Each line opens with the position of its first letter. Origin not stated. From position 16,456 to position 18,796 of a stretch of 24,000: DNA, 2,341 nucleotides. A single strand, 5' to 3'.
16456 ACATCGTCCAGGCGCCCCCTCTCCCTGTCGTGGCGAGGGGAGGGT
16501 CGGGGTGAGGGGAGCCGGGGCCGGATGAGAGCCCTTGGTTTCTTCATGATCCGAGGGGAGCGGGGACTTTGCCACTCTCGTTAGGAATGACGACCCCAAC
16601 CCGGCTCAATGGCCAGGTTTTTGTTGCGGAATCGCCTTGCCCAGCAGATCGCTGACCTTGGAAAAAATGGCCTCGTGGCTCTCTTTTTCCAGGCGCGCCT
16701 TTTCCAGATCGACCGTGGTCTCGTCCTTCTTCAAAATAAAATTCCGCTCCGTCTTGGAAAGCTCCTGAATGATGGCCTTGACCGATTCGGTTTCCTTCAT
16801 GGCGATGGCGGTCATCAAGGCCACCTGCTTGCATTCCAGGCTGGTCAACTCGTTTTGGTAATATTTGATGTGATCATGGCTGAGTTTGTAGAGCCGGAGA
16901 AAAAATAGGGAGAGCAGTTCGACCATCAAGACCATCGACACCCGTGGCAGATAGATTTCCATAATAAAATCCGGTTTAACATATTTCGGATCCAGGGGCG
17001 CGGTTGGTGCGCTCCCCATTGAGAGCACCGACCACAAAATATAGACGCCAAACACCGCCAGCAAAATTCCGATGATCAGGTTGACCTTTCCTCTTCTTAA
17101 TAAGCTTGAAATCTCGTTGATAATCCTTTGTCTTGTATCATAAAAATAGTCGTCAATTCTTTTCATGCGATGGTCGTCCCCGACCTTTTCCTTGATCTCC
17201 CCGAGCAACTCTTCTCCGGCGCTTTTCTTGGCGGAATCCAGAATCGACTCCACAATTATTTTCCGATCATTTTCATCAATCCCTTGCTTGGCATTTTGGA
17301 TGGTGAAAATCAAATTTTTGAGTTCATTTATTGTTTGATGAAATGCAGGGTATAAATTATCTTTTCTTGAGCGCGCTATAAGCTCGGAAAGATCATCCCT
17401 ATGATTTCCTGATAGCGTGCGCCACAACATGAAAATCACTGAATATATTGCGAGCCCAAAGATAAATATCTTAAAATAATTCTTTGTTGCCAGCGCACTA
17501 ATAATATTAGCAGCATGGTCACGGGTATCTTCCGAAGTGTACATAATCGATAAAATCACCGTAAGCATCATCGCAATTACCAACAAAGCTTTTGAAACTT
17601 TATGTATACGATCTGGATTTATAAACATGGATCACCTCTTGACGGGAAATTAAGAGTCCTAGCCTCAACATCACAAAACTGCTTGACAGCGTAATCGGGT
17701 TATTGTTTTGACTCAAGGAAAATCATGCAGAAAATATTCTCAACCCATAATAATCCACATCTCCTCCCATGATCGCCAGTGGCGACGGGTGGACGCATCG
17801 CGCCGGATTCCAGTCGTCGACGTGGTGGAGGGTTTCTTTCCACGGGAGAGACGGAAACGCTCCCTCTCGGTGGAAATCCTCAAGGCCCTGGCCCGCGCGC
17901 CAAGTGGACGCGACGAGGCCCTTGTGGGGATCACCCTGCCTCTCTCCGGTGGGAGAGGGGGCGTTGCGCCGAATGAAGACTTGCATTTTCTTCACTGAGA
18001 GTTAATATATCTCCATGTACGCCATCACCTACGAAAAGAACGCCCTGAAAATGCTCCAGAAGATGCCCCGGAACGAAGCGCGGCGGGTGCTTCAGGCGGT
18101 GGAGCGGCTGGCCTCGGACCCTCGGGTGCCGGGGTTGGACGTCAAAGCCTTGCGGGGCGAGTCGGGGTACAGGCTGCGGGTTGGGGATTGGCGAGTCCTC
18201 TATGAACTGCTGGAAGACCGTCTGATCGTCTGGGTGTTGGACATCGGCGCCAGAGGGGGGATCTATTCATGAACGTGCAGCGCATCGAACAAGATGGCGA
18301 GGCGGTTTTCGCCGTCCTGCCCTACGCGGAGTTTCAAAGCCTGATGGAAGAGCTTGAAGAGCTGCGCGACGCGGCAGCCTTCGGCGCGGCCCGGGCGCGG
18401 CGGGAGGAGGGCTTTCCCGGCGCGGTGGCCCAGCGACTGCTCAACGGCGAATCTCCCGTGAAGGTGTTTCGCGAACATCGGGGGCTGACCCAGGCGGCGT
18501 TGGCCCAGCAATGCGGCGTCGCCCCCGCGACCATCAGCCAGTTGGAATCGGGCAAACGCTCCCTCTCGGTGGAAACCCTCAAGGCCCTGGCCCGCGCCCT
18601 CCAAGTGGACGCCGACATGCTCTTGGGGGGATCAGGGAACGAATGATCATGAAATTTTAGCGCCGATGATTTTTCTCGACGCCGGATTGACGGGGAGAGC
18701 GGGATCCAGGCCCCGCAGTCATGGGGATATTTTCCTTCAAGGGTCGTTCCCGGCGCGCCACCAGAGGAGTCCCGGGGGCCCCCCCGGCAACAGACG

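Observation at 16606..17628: Strongly AT-rich orphan gene for a four-TM/coiled-coil protein, wedged between two toxin-antitoxin modules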

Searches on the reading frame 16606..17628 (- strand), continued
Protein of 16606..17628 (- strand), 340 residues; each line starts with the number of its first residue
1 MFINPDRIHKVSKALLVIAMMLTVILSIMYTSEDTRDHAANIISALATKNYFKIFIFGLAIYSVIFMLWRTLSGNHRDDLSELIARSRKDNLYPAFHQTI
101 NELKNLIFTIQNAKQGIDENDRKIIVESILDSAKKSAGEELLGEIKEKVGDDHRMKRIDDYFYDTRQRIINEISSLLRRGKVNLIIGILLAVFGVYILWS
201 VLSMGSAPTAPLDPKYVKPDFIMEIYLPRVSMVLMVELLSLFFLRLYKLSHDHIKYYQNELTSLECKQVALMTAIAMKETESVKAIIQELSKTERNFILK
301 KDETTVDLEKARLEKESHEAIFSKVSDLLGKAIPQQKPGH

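Call 105: find_homologous_proteins(query=A6, max_evalue=0.001)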
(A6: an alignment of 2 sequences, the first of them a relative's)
Query A6 (2 sequences) (142 aa, profile of the alignment): 2023 proteins with E <= 0.001 among 2558 candidates; the best 120 are listed.
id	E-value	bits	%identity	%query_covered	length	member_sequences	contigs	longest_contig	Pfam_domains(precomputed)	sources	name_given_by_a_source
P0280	5.0e-71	256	22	48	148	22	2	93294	-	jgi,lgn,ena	jgi:hypothetical protein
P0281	3.5e-67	243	100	100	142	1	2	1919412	-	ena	-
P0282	4.8e-66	240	-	-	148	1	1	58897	-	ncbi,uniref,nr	ncbi:hypothetical protein L1D59_03115 [Pseudoalteromonas piscicida]|uniref:hypothetical protein n=1 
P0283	1.0e-65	238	27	48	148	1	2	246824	-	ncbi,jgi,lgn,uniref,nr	ncbi:hypothetical protein [Stutzerimonas nitrititolerans]|uniref:hypothetical protein n=1 Tax=Stutze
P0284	1.1e-63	232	-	-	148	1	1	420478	-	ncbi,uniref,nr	ncbi:hypothetical protein NJR55_06630 [Idiomarina sp. M1R2S28]|uniref:Uncharacterized protein n=1 Ta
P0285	1.5e-63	231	-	-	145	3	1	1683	-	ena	-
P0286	4.5e-63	230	-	-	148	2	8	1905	-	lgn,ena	-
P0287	3.2e-62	227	-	-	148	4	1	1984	-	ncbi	-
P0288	1.8e-61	225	26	97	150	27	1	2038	-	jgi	jgi:hypothetical protein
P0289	5.2e-61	223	-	-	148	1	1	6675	-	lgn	-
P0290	9.3e-61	222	-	-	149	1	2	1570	-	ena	-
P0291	1.3e-60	222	-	-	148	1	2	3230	-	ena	-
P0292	2.4e-60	221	92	100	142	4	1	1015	-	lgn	-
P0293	3.4e-60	221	-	-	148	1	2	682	-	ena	-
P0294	1.7e-59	218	92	100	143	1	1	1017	-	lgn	-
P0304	9.8e-57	209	-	-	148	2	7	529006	-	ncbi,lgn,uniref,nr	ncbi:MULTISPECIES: hypothetical protein [Vibrio]|uniref:hypothetical protein n=1 Tax=Vibrio TaxID=66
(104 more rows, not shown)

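Call 106: find_encoding_contigs(protein=P0304, flank=5000, max_places=6)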
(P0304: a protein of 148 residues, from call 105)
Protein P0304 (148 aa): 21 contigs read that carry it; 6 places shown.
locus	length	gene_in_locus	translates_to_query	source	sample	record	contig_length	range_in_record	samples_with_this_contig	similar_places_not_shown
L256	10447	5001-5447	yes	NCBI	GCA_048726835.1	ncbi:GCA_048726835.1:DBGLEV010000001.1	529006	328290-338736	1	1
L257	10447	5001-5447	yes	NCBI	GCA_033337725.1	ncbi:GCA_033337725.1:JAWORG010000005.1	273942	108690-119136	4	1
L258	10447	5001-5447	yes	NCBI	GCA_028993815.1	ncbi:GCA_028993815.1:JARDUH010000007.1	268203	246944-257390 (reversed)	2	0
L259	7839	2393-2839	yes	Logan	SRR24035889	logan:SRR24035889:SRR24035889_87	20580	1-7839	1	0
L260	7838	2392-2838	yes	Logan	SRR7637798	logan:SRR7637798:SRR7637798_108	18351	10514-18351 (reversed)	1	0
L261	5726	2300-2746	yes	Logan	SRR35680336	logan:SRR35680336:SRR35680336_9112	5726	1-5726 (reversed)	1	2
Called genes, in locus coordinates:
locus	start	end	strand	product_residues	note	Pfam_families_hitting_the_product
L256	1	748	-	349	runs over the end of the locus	PF14321:DUF4382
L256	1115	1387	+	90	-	-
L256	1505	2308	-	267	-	PF03180:Lipoprotein_9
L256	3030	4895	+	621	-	-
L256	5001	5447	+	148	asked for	-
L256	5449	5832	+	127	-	-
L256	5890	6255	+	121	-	-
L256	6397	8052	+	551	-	-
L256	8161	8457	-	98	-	-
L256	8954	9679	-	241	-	-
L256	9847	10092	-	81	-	-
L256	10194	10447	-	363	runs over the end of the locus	PF04610:TrbL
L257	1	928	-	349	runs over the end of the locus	PF14321:DUF4382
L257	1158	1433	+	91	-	-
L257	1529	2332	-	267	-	PF03180:Lipoprotein_9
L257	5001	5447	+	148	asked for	-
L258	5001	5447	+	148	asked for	-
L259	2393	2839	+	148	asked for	-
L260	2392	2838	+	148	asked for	-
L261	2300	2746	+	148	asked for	-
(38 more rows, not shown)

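Call 107: search_dna_similar(query=L010:1459-1905:+, collection=plasmids, mode=protein, max_rows=15, max_evalue=0.001)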
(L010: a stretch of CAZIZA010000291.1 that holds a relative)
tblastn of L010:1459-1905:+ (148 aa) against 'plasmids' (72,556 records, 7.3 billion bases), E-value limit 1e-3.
No match.

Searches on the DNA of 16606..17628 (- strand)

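Call 44: search_dna_similar(query=L077:7596-8633:+, collection=ecoli_genomes, mode=distant, max_rows=10)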
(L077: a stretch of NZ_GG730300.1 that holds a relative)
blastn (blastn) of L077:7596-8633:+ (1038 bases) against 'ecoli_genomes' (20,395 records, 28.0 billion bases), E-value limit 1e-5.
Records with a match: 1; places in all: 1; records where one place covers at least 80% of the query: 1.
Genomes with a match: 1 of 5426; with a place that covers at least 80% of the query: 1. Places per genome that has any: lowest 1, median 1, highest 1. On chromosomes: 1 places; on plasmids: 0.
Best place of each record, by identity: 95-99% 1.
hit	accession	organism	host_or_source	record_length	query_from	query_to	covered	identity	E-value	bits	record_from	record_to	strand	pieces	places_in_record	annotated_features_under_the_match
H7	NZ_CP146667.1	Escherichia coli strain MS 16-3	Homo sapiens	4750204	1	1038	100%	98.1%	0e+0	1783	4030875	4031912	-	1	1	hypothetical protein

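Call 54: get_annotated_region(hit=H7, flank=12000)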
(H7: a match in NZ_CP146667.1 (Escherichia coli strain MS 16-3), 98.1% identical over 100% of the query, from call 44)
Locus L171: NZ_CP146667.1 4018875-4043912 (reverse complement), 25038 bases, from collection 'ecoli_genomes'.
description: Escherichia coli strain MS 16-3 chromosome, complete genome
organism: Escherichia coli strain MS 16-3 (NCBI taxid 562)
replicon: chromosome; assembly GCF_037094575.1
host: Homo sapiens; source: Ileum; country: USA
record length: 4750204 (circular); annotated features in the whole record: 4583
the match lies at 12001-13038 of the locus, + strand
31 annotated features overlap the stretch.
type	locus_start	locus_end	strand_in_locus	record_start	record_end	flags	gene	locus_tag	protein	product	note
CDS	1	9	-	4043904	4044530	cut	-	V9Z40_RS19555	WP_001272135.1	PFL_4703 family integrating conjugative element protein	-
CDS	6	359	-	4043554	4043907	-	-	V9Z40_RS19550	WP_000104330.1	TIGR03750 family conjugal transfer protein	-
CDS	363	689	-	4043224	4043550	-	-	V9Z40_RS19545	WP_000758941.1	TIGR03745 family integrating conjugative element membrane protein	-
CDS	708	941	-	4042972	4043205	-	-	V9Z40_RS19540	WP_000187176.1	TIGR03758 family integrating conjugative element protein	-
CDS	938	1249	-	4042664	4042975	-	-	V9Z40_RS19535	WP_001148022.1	RAQPRD family integrative conjugative element protein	-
CDS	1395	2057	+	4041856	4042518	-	-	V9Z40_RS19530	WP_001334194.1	hypothetical protein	-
CDS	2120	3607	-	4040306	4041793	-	-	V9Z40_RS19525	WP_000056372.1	HEPN domain-containing protein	-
CDS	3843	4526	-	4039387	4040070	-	-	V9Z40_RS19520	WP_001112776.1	TIGR03747 family integrating conjugative element membrane protein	-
CDS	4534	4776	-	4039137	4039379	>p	-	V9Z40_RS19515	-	hypothetical protein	incomplete; partial in the middle of a contig; missing C-terminus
CDS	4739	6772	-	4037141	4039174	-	traD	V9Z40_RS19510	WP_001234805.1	type IV conjugative transfer system coupling protein TraD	-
CDS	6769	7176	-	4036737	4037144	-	-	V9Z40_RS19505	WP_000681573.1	integrating conjugative element protein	-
CDS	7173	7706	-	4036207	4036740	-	-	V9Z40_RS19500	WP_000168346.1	transglycosylase SLT domain-containing protein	-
CDS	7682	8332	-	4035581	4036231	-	-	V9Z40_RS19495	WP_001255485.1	TIGR03759 family integrating conjugative element protein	-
CDS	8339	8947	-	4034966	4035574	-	-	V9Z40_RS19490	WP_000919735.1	hypothetical protein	-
CDS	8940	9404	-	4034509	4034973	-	-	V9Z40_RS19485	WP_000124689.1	hypothetical protein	-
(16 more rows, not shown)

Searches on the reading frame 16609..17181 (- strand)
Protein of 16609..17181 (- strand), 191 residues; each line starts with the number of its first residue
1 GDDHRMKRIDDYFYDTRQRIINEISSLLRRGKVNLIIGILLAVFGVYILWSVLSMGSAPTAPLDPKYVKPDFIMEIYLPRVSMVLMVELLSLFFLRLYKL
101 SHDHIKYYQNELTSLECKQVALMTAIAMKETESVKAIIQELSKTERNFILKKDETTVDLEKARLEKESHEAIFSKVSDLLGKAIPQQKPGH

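Call 63: search_solved_structures(query=A3, max_evalue=10)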
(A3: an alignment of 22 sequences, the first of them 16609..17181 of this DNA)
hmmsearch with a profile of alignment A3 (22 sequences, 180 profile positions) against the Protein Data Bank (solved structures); distinct sequences matched with E-value up to 10: 18.
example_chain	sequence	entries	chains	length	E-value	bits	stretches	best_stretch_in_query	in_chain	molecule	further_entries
13iq_A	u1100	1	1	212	0.29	13.6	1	104-140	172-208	Chaperone protein DnaK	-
13iu_A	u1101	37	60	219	0.29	13.5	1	104-140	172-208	Chaperone protein DnaK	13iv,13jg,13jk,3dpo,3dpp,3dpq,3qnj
1dkx_A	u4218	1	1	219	0.3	13.5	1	104-140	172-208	SUBSTRATE BINDING DOMAIN OF DNAK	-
1dky_A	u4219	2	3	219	0.3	13.5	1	104-140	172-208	DNAK | SUBSTRATE BINDING DOMAIN OF DNAK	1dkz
4jnf_A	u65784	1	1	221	0.31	13.5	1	104-140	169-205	Hsp70 CHAPERONE DnaK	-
4r5j_A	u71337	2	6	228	0.31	13.5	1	104-140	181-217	Chaperone protein DnaK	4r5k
4r5g_A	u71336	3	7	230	0.32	13.4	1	104-140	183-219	Chaperone protein DnaK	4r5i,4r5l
4f01_A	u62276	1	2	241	0.35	13.3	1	104-140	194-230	Chaperone protein DnaK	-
7xdi_A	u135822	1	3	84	0.84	12.1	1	25-93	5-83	VP1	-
2kho_A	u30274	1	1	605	1.2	11.6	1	104-140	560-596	Heat shock protein 70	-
4jn4_A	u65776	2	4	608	1.2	11.6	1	104-140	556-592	Chaperone protein DnaK | Hsp70 CHAPERONE DnaK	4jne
7ko2_A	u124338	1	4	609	1.2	11.5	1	104-140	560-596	Chaperone protein DnaK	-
4b9q_A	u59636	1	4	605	1.2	11.5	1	104-140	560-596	CHAPERONE PROTEIN DNAK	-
7krw_C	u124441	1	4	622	1.2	11.5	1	104-140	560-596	Chaperone protein DnaK fused with substrate peptide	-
5nro_A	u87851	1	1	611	1.2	11.5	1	104-140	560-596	Chaperone protein DnaK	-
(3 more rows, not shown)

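Call 68: predict_structure(alignment_id=A3)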
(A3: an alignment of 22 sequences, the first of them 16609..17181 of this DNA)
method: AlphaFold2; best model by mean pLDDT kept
length: 191 residues; sequences in the alignment: 22
mean_pLDDT: 80.9   pTM: 0.62
mean pLDDT of the five models: 80.9, 80.6, 74.6, 73.7, 68.0
residues with pLDDT >= 90: 52; 70-90: 98; 50-70: 39; < 50: 2
segments of 3 or more residues with pLDDT < 50: none
pLDDT, mean of each block of 10 residues (from residue 1): 83 93 91 88 87 74 68 80 87 86 89 93 94 92 75 54 62 74 70 52
secondary structure, 60 per line:
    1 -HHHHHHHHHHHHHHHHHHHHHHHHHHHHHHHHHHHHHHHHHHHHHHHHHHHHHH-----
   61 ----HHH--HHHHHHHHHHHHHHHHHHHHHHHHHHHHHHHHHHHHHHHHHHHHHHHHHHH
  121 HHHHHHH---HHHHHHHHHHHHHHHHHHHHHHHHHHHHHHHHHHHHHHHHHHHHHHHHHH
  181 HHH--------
elements in order: H2-55 H70-127 H131-183

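Call 71: fold_search(model_id=the predicted structure, library=pdb)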
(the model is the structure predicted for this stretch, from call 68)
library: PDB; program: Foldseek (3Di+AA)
matches with E <= 10: 104; with E <= 0.001: 0
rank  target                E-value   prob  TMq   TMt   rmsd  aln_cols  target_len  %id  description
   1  6z6f_D                3.0e-01  0.44  0.32  0.15  41.5       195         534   18  HDAC-PC (released 2021-02-17)
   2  6r0y_G                4.6e-01  0.51  0.35  0.33  22.9       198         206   15  Thermus thermophilus V/A-type ATPase/synthase, rotational state 3 (released 2019-08-28)
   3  6z6o_D                5.5e-01  0.33  0.30  0.15  41.6       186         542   18  HDAC-TC (released 2021-02-17)
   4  9b6j_A                7.4e-01  0.08  0.17  0.05  32.5       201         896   13  Cryo-EM structure of the mouse TRPM8 channel in complex with PI(4,5)P2 and Ca2+ (released 2024-08-21)
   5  6qum_G                8.9e-01  0.25  0.30  0.29  23.4       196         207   15  Thermus thermophilus V/A-type ATPase/synthase, rotational state 1 (released 2019-08-28)
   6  6r0z_G                8.9e-01  0.18  0.26  0.24  28.8       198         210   16  Thermus thermophilus V/A-type ATPase/synthase, rotational state 1L (released 2019-08-28)
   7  8cqn_B                1.4e+00  0.15  0.27  0.28  33.3       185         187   17  Crystal structure of Borrelia burgdorferi paralogous family 12 outer surface protein BBK01 (released 2024-03-13)
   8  2ykt_A                1.5e+00  0.11  0.25  0.23  10.9       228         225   19  Crystal structure of the I-BAR domain of IRSp53 (BAIAP2) in complex with an EHEC derived Tir peptide (released 2011-09-07)
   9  5h3d_A                1.9e+00  0.20  0.32  0.20  22.4       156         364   13  Helical structure of membrane tubules decorated by ACAP1 (BARPH doamin) protein by cryo-electron microscopy and MD sim (released 2019-01-16)
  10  8iyj_W0               1.9e+00  0.13  0.30  0.22  10.6       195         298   15  Cryo-EM structure of the 48-nm repeat doublet microtubule from mouse sperm (released 2023-07-05)
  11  8a1g_C                2.2e+00  0.23  0.40  0.41   8.5       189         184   11  Structure of the SNX1-SNX5 complex (released 2023-06-14)
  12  7vai_G                2.2e+00  0.14  0.31  0.29  23.7       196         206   17  V1EG of V/A-ATPase from Thermus thermophilus, state1-1 (released 2022-07-13)
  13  4mu6                  2.5e+00  0.09  0.21  0.17  11.6       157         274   11  Crystal Structure of the N-terminal domain of Effector Protein LegC3 from Legionella pneumophila (released 2013-12-11)
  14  8cqo_A                2.5e+00  0.08  0.22  0.22  34.7       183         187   20  Crystal structure of Borrelia burgdorferi paralogous family 12 outer surface protein BBK01 (Se-Met data) (released 2024-03-13)
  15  7ajq_A                2.9e+00  0.15  0.31  0.27  10.1       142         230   13  cryo-EM structure of ExbBD from Serratia Marcescens (released 2021-10-06)
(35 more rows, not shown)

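Call 96: find_homologous_proteins(query=A3, max_evalue=0.001)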
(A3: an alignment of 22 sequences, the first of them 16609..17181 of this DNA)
Query A3 (22 sequences) (191 aa, profile of the alignment): 830 proteins with E <= 0.001 among 4792 candidates; the best 120 are listed.
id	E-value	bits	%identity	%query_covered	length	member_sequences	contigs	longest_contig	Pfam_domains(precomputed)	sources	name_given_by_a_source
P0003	1.5e-67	244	45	88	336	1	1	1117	-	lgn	-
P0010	7.2e-66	239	39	94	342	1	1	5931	-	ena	-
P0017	2.2e-63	231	38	90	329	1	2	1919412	-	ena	-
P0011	2.4e-63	231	38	94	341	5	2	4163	-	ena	-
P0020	2.5e-63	231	38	85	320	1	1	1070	-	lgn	-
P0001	2.9e-63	230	100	100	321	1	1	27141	-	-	-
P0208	1.3e-62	228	41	94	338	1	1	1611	-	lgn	-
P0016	2.9e-62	227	40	94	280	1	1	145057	-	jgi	jgi:hypothetical protein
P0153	3.6e-62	227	40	85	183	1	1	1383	-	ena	-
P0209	3.9e-62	227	39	88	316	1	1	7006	-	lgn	-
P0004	5.4e-62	226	42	87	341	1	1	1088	-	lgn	-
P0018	6.6e-62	226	40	94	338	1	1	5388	-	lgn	-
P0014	9.3e-62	225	38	94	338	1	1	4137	-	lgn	-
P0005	1.1e-61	225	41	89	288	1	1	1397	-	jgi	-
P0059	1.4e-61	225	35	96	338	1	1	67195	-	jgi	-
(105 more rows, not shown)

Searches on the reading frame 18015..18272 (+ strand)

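Call 13: search_protein_families(library=pfam, proteins=[window:18015-18272:+], max_evalue=0.001)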
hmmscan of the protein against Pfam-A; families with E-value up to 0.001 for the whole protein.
window:18015-18272:+ (85 aa): 1 family
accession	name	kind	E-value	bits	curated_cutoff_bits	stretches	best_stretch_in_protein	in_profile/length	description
PF05016.21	ParE_toxin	-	3.3e-08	34.4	23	1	5-81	2-86/89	ParE toxin of type II toxin-antitoxin system, parDE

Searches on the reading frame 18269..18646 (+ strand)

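Call 13: search_protein_families(library=pfam, proteins=[window:18269-18646:+], max_evalue=0.001)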
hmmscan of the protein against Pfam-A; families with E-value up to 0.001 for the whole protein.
window:18269-18646:+ (125 aa): 6 families
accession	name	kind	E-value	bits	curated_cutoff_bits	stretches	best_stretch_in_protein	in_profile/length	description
PF01381.28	HTH_3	-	1e-17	64.4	23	1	67-116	4-53/55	Helix-turn-helix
PF13560.12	HTH_31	-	2.1e-15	57.2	27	1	65-117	7-60/64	Helix-turn-helix domain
PF12844.13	HTH_19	-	7.2e-10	39.1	30.2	1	67-121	7-61/64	Helix-turn-helix domain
PF13443.12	HTH_26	-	2.9e-08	34.3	22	1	65-114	3-53/63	Cro/C1-type HTH DNA-binding domain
PF13744.12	HTH_37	-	6.8e-06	26.2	27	1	66-116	25-76/80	Helix-turn-helix domain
PF13413.12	HTH_25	-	0.00063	20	24.6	0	68-116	6-60/62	Helix-turn-helix domain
